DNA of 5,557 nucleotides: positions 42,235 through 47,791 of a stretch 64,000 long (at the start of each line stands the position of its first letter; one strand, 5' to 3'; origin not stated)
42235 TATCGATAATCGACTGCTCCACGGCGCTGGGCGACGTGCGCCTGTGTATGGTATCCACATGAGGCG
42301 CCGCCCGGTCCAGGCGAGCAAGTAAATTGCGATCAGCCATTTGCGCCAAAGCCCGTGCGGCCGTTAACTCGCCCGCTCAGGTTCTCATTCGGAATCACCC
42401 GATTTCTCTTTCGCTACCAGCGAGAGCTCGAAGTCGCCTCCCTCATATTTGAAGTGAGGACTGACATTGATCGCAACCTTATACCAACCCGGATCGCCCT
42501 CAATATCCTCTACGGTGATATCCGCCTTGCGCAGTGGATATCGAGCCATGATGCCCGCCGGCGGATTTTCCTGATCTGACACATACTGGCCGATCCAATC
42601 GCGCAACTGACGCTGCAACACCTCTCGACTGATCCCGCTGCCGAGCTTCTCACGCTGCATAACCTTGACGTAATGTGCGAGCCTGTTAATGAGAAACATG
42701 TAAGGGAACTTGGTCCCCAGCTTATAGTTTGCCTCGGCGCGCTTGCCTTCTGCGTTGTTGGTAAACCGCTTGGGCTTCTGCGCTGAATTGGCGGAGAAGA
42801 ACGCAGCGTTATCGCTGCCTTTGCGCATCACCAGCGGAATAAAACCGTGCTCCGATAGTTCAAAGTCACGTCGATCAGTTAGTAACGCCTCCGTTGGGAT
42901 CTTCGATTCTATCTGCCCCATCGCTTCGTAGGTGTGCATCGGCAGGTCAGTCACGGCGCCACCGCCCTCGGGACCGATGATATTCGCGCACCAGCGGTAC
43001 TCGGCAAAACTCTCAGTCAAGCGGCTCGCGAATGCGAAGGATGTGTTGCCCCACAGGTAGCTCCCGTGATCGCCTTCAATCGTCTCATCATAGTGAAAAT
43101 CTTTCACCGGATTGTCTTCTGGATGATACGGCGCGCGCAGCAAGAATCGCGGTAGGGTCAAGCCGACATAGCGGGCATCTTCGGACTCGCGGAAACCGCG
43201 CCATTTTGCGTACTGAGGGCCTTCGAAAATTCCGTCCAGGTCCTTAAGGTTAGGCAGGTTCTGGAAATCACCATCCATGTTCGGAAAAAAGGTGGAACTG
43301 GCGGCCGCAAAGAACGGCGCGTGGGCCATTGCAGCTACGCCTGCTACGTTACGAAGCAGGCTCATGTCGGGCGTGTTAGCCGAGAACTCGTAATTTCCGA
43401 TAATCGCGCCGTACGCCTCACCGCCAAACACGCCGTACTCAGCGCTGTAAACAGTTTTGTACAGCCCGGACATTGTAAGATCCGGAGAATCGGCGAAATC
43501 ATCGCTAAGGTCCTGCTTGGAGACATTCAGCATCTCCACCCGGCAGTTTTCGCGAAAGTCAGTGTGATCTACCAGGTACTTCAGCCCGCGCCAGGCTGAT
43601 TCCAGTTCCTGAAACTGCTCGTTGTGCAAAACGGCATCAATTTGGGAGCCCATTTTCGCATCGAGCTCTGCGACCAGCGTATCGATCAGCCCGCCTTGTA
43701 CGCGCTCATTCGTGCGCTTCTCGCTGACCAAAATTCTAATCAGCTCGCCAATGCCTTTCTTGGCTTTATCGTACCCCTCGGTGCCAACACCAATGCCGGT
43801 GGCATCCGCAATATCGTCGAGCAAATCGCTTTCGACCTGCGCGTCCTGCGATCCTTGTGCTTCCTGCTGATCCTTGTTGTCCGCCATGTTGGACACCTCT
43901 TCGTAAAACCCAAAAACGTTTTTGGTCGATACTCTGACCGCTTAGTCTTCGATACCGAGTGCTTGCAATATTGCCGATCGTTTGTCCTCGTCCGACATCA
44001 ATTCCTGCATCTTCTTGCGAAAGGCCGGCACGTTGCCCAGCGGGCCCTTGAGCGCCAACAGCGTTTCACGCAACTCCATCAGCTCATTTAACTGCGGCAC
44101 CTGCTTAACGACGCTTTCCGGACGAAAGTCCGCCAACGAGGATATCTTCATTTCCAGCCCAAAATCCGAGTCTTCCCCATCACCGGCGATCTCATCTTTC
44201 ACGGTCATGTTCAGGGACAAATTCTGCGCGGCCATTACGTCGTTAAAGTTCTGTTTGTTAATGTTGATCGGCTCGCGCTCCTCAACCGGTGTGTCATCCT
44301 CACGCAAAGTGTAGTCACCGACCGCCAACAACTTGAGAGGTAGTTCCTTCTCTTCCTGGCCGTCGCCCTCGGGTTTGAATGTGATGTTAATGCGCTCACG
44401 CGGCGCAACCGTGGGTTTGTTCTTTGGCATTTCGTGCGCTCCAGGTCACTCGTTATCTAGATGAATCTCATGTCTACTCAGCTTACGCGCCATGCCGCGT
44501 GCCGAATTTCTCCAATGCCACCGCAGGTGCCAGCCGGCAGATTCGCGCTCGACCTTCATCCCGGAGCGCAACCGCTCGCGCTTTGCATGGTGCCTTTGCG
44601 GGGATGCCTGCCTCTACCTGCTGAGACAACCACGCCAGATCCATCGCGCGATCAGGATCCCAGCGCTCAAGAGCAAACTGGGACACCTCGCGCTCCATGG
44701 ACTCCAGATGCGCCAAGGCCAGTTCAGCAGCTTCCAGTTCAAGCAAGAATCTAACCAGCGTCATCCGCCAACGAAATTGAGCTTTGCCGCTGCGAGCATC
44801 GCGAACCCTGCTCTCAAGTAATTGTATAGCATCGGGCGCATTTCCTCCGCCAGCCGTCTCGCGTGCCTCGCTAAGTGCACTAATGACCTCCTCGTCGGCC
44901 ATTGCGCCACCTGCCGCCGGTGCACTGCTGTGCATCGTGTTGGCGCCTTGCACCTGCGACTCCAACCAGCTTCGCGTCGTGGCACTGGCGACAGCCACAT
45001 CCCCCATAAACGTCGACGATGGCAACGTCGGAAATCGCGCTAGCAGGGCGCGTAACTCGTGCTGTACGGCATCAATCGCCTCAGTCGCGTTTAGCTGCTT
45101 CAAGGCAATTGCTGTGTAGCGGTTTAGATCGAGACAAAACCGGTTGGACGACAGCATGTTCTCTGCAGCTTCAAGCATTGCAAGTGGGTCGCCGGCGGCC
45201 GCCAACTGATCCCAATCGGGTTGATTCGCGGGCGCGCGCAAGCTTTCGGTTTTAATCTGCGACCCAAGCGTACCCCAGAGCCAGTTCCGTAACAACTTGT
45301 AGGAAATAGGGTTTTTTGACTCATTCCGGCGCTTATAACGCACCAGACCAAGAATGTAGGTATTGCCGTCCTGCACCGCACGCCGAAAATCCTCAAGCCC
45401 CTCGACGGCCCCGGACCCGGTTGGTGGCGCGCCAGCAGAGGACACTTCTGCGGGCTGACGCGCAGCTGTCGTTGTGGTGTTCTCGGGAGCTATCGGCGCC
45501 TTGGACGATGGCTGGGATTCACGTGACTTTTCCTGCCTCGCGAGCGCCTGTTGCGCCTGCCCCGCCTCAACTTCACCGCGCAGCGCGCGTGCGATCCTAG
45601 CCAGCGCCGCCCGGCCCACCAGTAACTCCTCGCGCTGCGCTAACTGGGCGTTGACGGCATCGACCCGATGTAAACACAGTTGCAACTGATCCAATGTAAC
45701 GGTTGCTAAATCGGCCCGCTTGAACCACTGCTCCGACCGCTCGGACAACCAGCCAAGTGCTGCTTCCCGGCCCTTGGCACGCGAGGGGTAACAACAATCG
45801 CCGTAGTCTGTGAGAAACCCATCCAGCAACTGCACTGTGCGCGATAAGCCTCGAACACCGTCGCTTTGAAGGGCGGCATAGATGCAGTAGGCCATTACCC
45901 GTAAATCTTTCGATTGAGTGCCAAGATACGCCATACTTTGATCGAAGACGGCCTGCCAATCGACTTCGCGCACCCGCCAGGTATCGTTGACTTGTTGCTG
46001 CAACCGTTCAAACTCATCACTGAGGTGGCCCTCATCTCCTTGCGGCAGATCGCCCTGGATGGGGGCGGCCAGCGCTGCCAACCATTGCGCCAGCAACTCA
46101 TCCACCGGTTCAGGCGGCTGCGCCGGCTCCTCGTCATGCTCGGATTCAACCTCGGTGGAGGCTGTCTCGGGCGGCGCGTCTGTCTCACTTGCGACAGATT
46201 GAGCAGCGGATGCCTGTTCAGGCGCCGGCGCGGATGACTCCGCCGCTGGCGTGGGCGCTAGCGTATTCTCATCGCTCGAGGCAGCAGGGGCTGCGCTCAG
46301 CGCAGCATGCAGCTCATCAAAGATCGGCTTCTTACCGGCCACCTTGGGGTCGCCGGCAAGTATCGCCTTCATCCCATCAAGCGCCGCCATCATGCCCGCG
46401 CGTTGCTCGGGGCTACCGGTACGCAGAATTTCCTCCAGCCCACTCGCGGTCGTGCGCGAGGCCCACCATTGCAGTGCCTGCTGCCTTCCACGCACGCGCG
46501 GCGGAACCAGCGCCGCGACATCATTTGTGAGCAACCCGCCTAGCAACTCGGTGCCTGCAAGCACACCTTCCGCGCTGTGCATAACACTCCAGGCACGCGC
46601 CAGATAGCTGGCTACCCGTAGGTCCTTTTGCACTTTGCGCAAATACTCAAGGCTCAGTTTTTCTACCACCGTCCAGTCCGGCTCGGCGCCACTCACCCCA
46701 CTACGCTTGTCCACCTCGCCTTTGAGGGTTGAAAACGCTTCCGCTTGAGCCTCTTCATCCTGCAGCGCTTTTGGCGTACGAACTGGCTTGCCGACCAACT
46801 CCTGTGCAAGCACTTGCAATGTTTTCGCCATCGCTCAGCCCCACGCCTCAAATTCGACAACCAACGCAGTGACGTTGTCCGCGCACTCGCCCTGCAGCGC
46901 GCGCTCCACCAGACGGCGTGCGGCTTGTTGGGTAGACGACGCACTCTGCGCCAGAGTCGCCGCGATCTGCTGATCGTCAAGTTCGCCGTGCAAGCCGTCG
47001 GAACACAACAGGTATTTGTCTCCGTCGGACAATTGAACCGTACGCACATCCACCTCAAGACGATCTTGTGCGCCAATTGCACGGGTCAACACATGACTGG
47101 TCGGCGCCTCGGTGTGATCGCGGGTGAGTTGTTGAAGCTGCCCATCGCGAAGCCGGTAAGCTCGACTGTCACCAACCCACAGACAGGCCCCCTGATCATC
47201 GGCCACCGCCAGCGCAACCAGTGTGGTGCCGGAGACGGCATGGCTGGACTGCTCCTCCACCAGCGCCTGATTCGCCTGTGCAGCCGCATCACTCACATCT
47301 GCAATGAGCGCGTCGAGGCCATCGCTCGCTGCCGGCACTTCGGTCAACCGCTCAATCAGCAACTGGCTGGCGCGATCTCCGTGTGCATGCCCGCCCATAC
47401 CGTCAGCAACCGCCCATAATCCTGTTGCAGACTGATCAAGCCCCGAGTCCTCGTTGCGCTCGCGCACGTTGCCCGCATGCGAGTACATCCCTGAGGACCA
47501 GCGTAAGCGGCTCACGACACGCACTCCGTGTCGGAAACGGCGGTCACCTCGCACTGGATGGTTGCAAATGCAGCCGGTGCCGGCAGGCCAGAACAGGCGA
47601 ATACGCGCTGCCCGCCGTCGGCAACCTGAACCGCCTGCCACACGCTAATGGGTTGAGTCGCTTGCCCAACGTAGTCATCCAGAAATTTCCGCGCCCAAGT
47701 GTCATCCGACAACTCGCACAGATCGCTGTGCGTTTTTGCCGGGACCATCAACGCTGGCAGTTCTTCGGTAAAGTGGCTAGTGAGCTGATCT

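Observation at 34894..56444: Compact 15-gene T6SS block lacking hcp, vgrG and PAAR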

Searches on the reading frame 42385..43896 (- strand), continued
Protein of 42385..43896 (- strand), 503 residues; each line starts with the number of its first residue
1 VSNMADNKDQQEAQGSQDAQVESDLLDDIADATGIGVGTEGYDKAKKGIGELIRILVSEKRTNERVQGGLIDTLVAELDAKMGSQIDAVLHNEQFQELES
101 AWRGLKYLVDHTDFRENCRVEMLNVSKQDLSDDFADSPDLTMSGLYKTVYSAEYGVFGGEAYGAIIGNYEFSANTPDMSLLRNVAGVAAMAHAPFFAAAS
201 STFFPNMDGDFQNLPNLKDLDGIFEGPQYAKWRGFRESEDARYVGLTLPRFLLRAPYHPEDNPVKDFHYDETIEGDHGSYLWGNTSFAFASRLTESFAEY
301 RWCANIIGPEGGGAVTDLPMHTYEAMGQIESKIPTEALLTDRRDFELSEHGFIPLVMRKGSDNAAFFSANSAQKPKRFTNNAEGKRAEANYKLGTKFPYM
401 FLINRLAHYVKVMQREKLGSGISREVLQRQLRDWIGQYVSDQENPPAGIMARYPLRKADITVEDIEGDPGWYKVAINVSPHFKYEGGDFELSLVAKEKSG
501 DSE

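Call 51: find_encoding_contigs(protein=P0007, flank=10000, max_places=3)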
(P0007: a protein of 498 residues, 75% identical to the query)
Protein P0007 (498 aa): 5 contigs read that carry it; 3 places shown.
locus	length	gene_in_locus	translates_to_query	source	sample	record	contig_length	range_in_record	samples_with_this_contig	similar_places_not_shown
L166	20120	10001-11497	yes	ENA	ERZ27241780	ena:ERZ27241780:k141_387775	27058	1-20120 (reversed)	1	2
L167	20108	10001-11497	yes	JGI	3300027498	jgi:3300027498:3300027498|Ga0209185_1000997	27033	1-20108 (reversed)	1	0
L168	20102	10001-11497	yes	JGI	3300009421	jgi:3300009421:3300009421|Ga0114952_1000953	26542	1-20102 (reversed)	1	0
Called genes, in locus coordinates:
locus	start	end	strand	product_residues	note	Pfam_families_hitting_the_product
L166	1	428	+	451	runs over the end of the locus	PF05936:T6SS_VasE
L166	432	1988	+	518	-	PF09850:DotU, PF00691:OmpA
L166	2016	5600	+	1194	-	PF21070:IcmF_helical (faint), PF14331:IcmF-related_N, PF06761:IcmF-related, PF06744:IcmF_C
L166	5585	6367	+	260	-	PF09867:TagF_N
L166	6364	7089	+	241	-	PF00481:PP2C, PF13672:PP2C_2, PF07228:SpoIIE (weak)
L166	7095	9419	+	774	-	PF06812:ImpA_N, PF16989:T6SS_VasJ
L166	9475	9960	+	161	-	PF05591:T6SS_VipA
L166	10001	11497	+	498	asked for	PF05943:VipB, PF18945:VipB_2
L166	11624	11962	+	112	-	PF04965:GPW_gp25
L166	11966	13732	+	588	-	PF05947:T6SS_TssF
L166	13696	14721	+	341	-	PF06996:T6SS_TssG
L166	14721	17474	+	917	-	PF02861:Clp_N, PF13191:AAA_16 (weak), PF23569:NBD_SMAX1 (weak), PF00004:AAA, PF17871:AAA_lid_9, PF07724:AAA_2, PF07728:AAA_5, PF10431:ClpB_D2-small, +3 more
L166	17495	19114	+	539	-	PF01590:GAF, PF13185:GAF_2, PF13492:GAF_3, PF00158:Sigma54_activat, PF14532:Sigma54_activ_2, PF25601:AAA_lid_14, PF02954:HTH_8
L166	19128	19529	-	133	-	-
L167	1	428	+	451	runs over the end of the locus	PF05936:T6SS_VasE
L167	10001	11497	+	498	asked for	PF05943:VipB, PF18945:VipB_2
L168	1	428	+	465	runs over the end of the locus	PF05936:T6SS_VasE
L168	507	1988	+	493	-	PF09850:DotU, PF00691:OmpA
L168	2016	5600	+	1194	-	PF21070:IcmF_helical (faint), PF14331:IcmF-related_N, PF06761:IcmF-related, PF06744:IcmF_C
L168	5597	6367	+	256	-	PF09867:TagF_N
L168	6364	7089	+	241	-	PF00481:PP2C, PF13672:PP2C_2, PF07228:SpoIIE (weak)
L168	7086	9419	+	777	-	PF06812:ImpA_N, PF16989:T6SS_VasJ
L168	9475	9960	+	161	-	PF05591:T6SS_VipA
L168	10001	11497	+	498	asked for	PF05943:VipB, PF18945:VipB_2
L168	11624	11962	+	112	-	PF04965:GPW_gp25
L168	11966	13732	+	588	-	PF05947:T6SS_TssF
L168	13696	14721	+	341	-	PF06996:T6SS_TssG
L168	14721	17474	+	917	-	PF02861:Clp_N, PF13191:AAA_16 (weak), PF23569:NBD_SMAX1 (weak), PF00004:AAA, PF17871:AAA_lid_9, PF07724:AAA_2, PF07728:AAA_5, PF10431:ClpB_D2-small, +3 more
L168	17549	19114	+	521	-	PF01590:GAF, PF13185:GAF_2, PF13492:GAF_3, PF00158:Sigma54_activat, PF14532:Sigma54_activ_2, PF25601:AAA_lid_14, PF02954:HTH_8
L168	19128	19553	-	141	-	-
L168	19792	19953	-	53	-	PF01610:DDE_Tnp_ISL3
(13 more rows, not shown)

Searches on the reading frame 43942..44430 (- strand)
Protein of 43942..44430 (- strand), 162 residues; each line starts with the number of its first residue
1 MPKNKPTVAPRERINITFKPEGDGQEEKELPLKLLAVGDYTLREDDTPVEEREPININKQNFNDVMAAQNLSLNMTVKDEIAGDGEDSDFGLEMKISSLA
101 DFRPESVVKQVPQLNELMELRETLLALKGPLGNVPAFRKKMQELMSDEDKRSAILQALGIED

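Call 5: search_protein_families(library=pfam, proteins=[window:43942-44430:-], max_evalue=0.01)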
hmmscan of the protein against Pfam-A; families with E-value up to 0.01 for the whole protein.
window:43942-44430:- (162 aa): 1 family
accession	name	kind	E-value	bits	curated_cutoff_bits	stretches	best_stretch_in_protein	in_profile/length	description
PF05591.17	T6SS_VipA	-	4.8e-48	163.3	24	1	8-158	3-154/155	Type VI secretion system, VipA, VC_A0107 or Hcp2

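Call 11: find_encoding_contigs(protein=window:43942-44430:-, flank=10000, max_places=10)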
Protein window:43942-44430:- (162 aa): no gene with exactly this product is on record in the collection.

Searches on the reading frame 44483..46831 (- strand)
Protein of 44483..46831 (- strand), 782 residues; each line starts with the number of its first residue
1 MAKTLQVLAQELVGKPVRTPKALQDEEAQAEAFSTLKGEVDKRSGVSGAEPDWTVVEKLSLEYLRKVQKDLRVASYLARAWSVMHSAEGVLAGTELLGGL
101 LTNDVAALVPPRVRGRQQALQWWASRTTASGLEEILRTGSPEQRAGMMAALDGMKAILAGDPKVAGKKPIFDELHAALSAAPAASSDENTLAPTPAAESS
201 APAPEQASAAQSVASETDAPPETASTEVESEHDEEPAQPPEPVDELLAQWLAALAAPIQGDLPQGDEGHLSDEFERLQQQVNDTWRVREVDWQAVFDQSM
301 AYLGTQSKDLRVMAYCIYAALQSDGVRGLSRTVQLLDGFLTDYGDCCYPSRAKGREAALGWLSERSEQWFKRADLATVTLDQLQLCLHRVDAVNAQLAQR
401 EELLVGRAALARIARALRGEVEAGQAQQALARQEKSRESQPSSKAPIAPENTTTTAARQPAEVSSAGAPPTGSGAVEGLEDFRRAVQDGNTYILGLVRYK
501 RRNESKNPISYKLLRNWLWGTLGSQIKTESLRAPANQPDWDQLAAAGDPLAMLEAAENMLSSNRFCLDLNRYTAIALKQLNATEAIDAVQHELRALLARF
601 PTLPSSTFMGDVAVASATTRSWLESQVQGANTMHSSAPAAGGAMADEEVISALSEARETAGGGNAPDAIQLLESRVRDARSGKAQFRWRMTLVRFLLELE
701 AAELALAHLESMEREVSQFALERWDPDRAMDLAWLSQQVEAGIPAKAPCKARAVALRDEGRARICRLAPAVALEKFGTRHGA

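Call 5: search_protein_families(library=pfam, proteins=[window:44483-46831:-], max_evalue=0.01)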
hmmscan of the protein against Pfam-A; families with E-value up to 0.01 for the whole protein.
window:44483-46831:- (782 aa): 2 families
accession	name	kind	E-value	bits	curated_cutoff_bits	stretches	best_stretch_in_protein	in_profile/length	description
PF16989.10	T6SS_VasJ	-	5.6e-39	134.6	26.2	1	490-732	8-251/255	Type VI secretion, EvfE, EvfF, ImpA, BimE, VC_A0119, VasJ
PF06812.17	ImpA_N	-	3.2e-34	118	26.9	2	256-363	2-118/119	ImpA, N-terminal, type VI secretion system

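Call 43: search_protein_families(library=ncbifam, proteins=[window:44483-46831:-], max_evalue=0.00001)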
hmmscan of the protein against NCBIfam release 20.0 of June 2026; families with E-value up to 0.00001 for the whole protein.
window:44483-46831:- (782 aa): 3 families
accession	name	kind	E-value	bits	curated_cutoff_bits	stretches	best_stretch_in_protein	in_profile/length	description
TIGR03362.1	VI_chp_7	equivalog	9e-92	308.6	230.1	2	250-730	1-469/476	type VI secretion system protein TssA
TIGR03363.1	VI_chp_8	equivalog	2.1e-23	83.6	160.85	2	251-394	3-159/353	type VI secretion system protein TssA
NF041244.1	IglI_fam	subfamily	2e-09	37.7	100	1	289-460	10-189/290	type VI secretion system protein IglI family protein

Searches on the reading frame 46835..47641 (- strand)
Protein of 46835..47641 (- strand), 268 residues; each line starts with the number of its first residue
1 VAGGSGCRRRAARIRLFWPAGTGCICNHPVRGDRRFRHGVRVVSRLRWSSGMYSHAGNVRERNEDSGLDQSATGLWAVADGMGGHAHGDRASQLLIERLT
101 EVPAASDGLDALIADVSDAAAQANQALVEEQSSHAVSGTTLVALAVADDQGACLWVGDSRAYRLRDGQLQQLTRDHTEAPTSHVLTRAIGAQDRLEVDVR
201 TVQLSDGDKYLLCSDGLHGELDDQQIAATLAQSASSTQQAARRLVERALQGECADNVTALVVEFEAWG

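Call 5: search_protein_families(library=pfam, proteins=[window:46835-47641:-], max_evalue=0.01)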
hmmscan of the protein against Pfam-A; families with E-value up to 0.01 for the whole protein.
window:46835-47641:- (268 aa): 3 families
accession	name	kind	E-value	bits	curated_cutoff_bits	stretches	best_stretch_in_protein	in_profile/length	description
PF13672.11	PP2C_2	-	3.9e-16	59.7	24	1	61-239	10-197/209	Protein phosphatase 2C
PF00481.26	PP2C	-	8.6e-13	49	20.3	1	63-177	24-141/255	Protein phosphatase 2C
PF07228.17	SpoIIE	-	6.9e-08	33.1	25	1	78-264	9-191/192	Stage II sporulation protein E (SpoIIE)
